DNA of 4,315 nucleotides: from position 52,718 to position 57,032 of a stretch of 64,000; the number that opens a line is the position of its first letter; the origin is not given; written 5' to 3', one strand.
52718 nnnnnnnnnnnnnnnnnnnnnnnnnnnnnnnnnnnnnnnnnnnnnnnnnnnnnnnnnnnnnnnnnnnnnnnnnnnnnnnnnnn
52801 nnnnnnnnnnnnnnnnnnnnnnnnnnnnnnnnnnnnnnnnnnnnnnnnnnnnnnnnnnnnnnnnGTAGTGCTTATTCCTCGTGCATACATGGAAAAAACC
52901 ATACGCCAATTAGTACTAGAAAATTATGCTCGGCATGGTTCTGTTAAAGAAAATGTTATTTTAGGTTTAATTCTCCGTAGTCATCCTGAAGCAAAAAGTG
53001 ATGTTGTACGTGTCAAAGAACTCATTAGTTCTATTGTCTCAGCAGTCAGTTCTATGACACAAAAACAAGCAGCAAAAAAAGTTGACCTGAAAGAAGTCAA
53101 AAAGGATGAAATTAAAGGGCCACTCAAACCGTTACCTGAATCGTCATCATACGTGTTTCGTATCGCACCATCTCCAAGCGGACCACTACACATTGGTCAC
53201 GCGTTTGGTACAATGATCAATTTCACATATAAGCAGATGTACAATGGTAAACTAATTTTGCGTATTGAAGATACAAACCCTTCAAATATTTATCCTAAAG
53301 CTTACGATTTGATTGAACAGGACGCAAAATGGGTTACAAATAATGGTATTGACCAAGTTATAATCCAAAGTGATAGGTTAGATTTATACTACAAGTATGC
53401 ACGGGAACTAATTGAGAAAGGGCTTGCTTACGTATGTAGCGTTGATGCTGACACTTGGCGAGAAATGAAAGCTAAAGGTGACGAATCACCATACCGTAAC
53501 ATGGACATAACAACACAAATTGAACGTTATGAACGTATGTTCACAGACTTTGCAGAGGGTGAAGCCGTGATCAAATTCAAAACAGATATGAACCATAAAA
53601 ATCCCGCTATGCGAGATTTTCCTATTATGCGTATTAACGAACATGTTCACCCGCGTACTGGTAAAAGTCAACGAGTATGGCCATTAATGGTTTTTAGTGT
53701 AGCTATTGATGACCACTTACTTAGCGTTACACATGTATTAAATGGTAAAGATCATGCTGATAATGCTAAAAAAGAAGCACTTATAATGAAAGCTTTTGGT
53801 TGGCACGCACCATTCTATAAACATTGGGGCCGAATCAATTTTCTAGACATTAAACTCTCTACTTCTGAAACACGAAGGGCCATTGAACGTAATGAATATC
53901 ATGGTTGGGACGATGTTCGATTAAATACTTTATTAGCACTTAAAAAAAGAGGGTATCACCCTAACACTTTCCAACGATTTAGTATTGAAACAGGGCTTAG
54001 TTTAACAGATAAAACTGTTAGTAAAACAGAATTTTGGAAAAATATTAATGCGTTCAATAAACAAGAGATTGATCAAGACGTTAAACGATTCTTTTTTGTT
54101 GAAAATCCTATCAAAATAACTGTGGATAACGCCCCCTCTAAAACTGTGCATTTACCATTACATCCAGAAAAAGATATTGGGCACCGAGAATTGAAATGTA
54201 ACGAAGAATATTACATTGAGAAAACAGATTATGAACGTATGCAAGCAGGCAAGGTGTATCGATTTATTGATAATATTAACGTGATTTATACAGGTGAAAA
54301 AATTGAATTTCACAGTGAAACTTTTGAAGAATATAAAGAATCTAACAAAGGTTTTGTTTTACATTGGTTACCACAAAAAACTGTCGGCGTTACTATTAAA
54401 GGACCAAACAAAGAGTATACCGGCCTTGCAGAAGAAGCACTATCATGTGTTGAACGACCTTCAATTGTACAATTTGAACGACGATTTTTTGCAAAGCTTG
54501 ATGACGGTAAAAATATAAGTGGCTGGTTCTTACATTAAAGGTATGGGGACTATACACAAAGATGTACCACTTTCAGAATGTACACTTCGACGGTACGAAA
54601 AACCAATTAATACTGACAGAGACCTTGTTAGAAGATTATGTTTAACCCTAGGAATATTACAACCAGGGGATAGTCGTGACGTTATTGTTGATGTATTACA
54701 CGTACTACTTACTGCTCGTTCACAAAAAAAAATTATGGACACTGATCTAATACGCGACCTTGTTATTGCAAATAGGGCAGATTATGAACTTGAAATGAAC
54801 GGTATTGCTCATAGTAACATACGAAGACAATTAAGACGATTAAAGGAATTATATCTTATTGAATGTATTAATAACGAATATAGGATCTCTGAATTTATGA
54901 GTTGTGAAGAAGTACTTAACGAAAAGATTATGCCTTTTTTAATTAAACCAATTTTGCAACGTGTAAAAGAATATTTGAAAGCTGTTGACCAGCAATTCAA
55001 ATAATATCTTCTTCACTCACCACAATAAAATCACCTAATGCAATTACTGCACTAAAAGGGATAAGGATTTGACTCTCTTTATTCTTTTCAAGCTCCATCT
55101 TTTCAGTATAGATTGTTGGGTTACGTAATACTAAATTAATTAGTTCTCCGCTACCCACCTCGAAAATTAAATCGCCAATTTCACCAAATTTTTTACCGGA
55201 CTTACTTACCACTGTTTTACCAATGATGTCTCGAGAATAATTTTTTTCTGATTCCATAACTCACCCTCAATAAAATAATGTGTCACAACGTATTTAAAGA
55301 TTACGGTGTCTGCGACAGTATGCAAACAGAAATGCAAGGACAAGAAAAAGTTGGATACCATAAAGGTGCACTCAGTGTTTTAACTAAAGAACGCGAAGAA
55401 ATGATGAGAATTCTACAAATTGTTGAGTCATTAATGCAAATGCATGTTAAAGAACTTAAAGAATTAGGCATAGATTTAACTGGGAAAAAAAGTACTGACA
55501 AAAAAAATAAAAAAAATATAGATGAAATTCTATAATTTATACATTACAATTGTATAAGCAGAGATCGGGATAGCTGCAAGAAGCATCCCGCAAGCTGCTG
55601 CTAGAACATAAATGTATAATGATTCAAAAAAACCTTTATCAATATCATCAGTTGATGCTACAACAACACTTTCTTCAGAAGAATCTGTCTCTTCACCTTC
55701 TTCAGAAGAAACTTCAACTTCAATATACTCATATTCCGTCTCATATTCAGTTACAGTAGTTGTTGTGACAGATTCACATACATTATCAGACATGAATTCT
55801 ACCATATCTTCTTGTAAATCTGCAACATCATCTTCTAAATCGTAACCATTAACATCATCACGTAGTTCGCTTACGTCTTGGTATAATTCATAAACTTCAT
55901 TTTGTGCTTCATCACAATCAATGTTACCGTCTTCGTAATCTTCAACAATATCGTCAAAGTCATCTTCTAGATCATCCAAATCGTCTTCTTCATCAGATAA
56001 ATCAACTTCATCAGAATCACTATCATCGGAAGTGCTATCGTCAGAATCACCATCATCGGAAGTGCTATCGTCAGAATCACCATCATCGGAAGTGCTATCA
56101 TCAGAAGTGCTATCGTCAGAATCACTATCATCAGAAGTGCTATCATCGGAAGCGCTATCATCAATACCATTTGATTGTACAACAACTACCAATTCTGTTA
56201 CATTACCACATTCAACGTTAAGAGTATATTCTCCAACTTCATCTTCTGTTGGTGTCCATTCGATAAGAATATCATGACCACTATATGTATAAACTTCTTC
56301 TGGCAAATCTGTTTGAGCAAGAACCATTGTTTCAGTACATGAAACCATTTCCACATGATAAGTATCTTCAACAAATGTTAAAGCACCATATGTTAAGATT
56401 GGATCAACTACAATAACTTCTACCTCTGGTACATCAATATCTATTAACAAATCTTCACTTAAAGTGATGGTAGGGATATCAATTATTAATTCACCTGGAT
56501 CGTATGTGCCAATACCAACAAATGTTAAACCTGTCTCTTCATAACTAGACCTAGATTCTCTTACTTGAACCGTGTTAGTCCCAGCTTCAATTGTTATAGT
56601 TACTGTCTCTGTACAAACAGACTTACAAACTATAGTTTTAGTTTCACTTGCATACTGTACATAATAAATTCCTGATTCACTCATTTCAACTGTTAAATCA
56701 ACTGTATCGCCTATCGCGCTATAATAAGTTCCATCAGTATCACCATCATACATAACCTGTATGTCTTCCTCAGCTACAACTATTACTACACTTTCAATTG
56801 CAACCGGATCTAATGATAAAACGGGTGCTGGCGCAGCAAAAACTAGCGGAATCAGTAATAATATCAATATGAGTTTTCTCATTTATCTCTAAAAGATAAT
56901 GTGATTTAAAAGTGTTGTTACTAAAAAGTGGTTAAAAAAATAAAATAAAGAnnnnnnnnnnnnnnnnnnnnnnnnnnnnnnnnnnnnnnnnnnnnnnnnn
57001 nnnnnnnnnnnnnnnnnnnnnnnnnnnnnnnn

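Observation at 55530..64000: Locus of four tandem, extremely acidic Ig-like/TSP3 surface proteins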

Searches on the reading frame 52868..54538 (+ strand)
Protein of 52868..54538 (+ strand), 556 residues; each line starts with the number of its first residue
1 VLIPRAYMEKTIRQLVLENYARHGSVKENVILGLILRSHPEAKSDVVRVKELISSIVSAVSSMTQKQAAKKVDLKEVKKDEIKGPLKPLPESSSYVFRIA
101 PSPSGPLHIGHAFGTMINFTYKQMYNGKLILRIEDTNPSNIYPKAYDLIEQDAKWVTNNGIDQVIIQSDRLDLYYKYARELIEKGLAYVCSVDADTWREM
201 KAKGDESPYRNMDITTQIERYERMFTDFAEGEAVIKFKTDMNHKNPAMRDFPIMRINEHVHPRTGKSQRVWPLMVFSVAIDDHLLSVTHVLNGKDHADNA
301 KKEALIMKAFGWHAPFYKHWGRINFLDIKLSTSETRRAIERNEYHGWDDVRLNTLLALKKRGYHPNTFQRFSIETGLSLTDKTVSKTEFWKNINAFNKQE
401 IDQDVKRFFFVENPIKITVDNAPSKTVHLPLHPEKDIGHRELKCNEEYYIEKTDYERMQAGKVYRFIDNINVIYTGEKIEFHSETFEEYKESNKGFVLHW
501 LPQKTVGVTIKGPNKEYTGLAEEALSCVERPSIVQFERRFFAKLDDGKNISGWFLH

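Call 13: find_related_loci(query=window:52868-54538:+, collection=genome_contigs, flank=10000)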
Query window:52868-54538:+ (556 aa) in genome_contigs; peptide patterns used: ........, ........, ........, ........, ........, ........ (x = any residue, [..] = any of these).
125 stretches matched a pattern; 4 encode a relative of the query (tblastn E <= 1e-3); 4 distinct loci.
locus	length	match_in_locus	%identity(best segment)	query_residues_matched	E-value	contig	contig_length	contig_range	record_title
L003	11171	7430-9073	51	23-556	0e+0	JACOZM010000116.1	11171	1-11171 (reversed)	MAG: Candidatus Woesearchaeota archaeon isolate NC_groundwater_205_Ag_S-0.1um_36_6 S4_GD2017_2_S1_scaffold_3983, whole g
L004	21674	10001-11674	49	10-556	0e+0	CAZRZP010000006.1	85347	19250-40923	MAG TPA_asm: uncultured Methanosarcinales archaeon isolate SRP200020_co5_201 genome assembly, contig: NODE_369_length_85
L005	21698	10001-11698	50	6-556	3e-180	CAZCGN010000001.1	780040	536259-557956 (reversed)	MAG TPA_asm: uncultured Methanosarcinales archaeon isolate SRP167671_co2_185 genome assembly, contig: NODE_2_length_7800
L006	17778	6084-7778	50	8-556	3e-177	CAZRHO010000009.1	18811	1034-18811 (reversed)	MAG TPA_asm: uncultured Methanosarcinales archaeon isolate binchicken_co141_112 genome assembly, contig: NODE_12717_leng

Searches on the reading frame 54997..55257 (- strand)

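Call 35: search_protein_families(library=pfam, proteins=[window:54997-55257:-], max_evalue=0.001)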
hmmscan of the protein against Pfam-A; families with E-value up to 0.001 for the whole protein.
window:54997-55257:- (86 aa): 1 family
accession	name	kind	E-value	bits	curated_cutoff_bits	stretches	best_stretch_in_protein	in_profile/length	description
PF05239.21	PRC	-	6.6e-09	36.1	21.2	1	5-80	3-71/78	PRC-barrel domain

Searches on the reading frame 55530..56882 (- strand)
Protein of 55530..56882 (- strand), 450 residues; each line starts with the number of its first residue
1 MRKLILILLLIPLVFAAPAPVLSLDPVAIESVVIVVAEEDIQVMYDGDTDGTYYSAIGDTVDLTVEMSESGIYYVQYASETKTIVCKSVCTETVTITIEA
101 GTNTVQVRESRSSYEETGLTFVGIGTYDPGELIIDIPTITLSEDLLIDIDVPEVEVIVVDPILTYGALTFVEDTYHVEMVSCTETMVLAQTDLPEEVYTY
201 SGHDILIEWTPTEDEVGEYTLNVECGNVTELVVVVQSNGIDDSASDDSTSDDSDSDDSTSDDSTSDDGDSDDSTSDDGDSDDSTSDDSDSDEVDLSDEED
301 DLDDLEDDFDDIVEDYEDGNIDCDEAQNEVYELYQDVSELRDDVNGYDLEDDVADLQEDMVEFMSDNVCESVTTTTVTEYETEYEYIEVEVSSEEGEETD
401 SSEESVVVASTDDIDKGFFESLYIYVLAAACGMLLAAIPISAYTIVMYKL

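Call 5: search_protein_families(library=pfam, proteins=[window:55530-56882:-], max_evalue=0.1)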
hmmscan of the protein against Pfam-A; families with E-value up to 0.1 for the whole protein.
window:55530-56882:- (450 aa): 1 family
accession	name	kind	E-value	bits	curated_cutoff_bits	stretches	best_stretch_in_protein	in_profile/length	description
PF06818.20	Fez1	-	0.079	13.9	34.4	0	295-378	40-121/199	Fez1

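Call 6: search_protein_families(library=ncbifam, proteins=[window:55530-56882:-], max_evalue=0.1)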
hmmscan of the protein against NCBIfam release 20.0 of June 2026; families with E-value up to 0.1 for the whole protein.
window:55530-56882:- (450 aa): 0 families
